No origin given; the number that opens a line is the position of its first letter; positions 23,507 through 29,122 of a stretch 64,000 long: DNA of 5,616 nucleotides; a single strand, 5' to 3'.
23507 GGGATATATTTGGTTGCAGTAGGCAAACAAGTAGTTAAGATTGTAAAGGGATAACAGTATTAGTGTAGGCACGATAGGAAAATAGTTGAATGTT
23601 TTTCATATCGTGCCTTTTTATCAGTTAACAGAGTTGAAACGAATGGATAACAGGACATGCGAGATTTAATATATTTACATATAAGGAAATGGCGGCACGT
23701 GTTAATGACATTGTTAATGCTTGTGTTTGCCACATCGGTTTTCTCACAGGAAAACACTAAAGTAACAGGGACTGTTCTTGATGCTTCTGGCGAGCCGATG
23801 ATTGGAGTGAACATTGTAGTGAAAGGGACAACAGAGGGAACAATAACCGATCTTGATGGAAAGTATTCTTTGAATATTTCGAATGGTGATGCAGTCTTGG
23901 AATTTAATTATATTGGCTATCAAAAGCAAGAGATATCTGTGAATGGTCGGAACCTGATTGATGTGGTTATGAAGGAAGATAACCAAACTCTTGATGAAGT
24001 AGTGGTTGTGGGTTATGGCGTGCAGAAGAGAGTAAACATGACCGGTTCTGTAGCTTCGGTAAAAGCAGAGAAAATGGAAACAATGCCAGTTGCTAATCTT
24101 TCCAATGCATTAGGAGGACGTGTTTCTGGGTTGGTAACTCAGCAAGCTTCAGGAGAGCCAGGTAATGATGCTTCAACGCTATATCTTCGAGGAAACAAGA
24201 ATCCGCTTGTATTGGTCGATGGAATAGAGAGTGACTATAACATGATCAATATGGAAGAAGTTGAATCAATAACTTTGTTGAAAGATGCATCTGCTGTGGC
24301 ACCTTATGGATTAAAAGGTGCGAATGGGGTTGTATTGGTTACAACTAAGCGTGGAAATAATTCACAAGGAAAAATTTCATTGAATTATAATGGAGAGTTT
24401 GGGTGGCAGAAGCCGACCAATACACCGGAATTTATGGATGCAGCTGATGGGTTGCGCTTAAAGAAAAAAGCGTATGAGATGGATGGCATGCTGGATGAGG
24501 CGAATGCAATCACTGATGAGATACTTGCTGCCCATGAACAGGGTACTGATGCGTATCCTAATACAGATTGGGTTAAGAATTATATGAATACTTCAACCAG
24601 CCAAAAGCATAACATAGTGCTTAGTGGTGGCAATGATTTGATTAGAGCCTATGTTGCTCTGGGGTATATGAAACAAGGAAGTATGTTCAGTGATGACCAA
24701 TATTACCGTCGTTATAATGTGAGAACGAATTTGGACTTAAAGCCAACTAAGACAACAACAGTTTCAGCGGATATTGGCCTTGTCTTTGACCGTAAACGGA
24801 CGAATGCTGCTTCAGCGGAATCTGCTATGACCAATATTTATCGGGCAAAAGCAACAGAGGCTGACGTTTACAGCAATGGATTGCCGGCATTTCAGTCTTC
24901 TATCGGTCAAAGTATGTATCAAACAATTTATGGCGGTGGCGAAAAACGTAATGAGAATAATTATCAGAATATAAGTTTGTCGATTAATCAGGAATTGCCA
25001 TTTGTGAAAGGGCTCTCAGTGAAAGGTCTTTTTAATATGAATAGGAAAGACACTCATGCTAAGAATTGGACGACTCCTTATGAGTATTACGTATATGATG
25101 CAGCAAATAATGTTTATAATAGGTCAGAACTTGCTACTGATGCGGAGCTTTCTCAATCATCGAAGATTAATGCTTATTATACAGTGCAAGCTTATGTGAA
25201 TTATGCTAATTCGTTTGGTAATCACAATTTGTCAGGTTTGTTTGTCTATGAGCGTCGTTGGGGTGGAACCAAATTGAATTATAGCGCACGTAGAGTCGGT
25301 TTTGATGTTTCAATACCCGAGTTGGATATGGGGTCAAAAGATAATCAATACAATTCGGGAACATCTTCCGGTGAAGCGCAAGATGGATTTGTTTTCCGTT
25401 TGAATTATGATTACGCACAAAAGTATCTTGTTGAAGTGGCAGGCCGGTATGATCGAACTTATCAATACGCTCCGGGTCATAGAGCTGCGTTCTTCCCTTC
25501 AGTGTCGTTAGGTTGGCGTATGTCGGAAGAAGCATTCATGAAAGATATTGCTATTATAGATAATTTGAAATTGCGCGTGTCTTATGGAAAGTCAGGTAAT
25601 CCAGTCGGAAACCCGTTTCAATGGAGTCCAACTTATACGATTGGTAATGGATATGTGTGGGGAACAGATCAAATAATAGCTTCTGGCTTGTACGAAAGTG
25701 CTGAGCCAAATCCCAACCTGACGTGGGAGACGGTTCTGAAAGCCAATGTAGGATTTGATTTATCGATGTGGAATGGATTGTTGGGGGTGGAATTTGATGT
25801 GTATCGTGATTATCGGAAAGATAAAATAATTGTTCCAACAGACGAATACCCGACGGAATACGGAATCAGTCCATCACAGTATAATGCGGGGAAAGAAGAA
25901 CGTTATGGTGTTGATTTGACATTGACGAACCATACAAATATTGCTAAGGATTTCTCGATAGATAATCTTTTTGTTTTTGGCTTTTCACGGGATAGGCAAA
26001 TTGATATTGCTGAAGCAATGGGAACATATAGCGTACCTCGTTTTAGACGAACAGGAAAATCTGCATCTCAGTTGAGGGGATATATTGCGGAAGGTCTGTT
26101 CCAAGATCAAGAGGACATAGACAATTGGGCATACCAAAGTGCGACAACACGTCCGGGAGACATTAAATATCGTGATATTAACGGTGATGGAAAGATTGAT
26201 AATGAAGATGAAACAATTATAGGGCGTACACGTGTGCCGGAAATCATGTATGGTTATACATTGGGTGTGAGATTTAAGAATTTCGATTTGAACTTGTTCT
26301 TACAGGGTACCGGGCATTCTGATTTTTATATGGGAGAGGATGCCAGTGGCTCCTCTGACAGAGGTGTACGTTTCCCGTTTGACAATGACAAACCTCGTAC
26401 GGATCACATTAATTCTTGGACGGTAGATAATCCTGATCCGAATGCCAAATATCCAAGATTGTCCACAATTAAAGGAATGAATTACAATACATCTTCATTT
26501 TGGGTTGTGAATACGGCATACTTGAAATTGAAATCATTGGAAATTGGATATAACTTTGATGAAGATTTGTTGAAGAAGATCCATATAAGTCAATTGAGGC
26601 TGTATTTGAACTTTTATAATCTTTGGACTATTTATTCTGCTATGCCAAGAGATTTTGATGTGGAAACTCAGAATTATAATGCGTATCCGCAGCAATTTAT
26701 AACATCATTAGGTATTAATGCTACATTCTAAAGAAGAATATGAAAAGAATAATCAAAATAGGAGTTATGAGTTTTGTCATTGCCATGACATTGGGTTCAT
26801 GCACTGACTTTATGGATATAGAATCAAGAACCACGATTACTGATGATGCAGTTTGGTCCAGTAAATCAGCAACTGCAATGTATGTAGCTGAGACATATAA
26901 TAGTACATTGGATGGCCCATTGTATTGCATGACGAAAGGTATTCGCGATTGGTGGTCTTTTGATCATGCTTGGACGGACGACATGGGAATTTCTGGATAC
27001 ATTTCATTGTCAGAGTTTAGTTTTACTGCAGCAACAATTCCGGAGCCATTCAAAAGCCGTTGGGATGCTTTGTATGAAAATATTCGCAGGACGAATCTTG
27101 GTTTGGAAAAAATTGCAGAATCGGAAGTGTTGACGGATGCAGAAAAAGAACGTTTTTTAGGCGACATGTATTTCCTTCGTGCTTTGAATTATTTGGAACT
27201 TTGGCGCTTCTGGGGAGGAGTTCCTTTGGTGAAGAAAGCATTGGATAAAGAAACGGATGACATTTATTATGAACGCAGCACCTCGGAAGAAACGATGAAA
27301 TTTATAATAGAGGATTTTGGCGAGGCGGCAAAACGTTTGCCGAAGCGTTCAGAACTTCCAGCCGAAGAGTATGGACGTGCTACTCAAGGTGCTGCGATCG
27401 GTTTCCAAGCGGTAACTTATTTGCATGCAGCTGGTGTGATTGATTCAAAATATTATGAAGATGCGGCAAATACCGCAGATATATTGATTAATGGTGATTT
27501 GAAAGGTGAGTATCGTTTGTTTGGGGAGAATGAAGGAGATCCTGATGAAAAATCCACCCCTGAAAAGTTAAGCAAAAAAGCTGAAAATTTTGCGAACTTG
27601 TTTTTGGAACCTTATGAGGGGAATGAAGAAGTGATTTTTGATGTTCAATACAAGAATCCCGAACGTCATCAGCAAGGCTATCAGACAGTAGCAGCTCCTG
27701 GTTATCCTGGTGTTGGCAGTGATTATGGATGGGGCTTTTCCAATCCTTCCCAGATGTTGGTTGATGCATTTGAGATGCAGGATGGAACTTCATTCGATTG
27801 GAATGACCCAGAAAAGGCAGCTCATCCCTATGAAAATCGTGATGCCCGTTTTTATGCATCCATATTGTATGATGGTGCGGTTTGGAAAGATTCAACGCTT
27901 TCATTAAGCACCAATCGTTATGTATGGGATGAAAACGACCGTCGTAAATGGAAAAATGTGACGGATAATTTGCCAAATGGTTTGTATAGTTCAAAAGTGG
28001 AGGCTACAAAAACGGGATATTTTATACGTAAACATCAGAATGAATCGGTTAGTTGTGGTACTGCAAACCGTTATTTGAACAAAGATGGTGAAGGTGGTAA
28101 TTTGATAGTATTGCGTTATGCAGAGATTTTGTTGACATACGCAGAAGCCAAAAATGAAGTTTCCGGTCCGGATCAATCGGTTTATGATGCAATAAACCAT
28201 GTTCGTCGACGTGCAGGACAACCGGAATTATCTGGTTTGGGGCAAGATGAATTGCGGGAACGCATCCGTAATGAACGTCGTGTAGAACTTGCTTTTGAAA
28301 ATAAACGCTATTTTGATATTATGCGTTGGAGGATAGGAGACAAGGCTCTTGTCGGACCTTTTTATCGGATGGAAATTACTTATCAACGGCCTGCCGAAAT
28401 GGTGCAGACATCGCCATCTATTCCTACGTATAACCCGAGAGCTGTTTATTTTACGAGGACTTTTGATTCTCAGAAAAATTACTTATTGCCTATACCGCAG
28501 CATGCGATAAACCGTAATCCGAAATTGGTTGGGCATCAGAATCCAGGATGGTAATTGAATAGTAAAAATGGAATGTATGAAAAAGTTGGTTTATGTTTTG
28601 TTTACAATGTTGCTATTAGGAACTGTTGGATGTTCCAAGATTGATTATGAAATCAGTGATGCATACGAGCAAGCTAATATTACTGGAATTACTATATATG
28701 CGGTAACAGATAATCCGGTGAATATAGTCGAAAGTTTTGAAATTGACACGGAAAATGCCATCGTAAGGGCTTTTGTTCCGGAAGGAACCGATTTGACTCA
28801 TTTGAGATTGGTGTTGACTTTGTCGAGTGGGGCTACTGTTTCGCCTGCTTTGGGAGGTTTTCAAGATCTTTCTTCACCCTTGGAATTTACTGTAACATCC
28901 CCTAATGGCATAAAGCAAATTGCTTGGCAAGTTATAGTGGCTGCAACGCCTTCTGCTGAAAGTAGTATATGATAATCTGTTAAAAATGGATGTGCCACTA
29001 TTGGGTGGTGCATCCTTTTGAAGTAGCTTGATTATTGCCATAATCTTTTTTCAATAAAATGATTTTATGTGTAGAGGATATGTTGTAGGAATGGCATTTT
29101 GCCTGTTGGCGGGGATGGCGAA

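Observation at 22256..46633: A ~330-aa GLUG-like beta-solenoid module occurs five times in one PUL, alone and fused to GH28 and GH105 catalytic domains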

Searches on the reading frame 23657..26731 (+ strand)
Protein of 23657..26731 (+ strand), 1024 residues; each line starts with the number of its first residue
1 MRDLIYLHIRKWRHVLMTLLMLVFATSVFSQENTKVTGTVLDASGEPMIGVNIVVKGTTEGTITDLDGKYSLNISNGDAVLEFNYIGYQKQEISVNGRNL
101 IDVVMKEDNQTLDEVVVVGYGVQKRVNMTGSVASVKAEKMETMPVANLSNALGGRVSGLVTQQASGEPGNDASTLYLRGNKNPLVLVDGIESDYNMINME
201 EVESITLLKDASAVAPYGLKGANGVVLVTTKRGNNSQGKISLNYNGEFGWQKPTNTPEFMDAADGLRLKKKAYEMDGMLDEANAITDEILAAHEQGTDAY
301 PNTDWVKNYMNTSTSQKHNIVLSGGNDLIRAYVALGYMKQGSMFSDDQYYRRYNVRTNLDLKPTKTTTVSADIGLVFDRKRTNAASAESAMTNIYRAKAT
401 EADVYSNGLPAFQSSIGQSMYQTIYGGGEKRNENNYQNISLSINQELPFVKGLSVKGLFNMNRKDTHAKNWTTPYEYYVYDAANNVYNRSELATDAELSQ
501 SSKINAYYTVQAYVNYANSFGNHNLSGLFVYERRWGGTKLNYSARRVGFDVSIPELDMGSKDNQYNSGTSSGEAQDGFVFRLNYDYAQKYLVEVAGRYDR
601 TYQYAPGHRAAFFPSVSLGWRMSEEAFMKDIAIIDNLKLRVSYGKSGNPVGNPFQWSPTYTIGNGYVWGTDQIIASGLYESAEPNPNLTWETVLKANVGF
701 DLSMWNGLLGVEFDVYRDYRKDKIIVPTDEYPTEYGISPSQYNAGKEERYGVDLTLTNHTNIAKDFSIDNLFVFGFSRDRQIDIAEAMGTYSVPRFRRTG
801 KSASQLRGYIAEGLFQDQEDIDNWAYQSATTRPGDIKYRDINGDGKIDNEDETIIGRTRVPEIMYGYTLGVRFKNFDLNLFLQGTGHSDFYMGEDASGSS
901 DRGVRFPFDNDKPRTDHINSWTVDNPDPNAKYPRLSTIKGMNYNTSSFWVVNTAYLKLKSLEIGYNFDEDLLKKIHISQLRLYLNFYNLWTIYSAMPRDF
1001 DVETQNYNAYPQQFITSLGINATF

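Call 10: search_protein_families(library=pfam, proteins=[window:23657-26731:+], max_evalue=0.001)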
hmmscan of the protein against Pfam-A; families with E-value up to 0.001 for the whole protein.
window:23657-26731:+ (1024 aa): 4 families
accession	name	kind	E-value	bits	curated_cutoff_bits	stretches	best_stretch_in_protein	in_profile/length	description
PF13715.12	CarbopepD_reg_2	-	2.4e-21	76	32.2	1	36-117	1-88/88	CarboxypepD_reg-like domain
PF07715.20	Plug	-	5.8e-15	56.1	23.9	1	127-225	4-107/107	TonB-dependent Receptor Plug Domain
PF13620.12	CarboxypepD_reg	-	2.7e-12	47.3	32.3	1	36-94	2-65/82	Carboxypeptidase regulatory-like domain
PF25020.1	TTR_TEN1-4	-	0.00018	21.8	27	1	34-96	7-72/86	Teneurin TTR-like domain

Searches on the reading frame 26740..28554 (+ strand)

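Call 10: search_protein_families(library=pfam, proteins=[window:26740-28554:+], max_evalue=0.001)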
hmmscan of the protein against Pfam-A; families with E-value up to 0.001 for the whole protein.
window:26740-28554:+ (604 aa): 2 families
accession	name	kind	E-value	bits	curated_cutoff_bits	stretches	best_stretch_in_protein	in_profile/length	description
PF07980.17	SusD_RagB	-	9.3e-65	219.6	23.1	1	297-604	2-297/297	SusD family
PF14322.12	SusD-like_3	-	2.3e-22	80.6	27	1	102-228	72-191/191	Starch-binding associating with outer membrane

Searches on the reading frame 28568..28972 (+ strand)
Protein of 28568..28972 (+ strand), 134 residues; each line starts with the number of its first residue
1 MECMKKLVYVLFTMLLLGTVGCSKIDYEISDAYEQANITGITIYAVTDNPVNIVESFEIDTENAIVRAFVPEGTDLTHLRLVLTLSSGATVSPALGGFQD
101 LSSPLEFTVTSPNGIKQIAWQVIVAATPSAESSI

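Call 80: search_protein_families(library=pfam, proteins=[window:28568-28972:+], max_evalue=1)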
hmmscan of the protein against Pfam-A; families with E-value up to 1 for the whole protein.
window:28568-28972:+ (134 aa): 2 families
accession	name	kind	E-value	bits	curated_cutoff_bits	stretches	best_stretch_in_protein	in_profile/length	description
PF16410.10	DUF5018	-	0.00059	19.3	38.2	1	9-117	2-120/352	Domain of unknown function (DUF5018)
PF22243.2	DUF5018-rel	-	0.0029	18.2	28.1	1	75-122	63-114/115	DUF5018-related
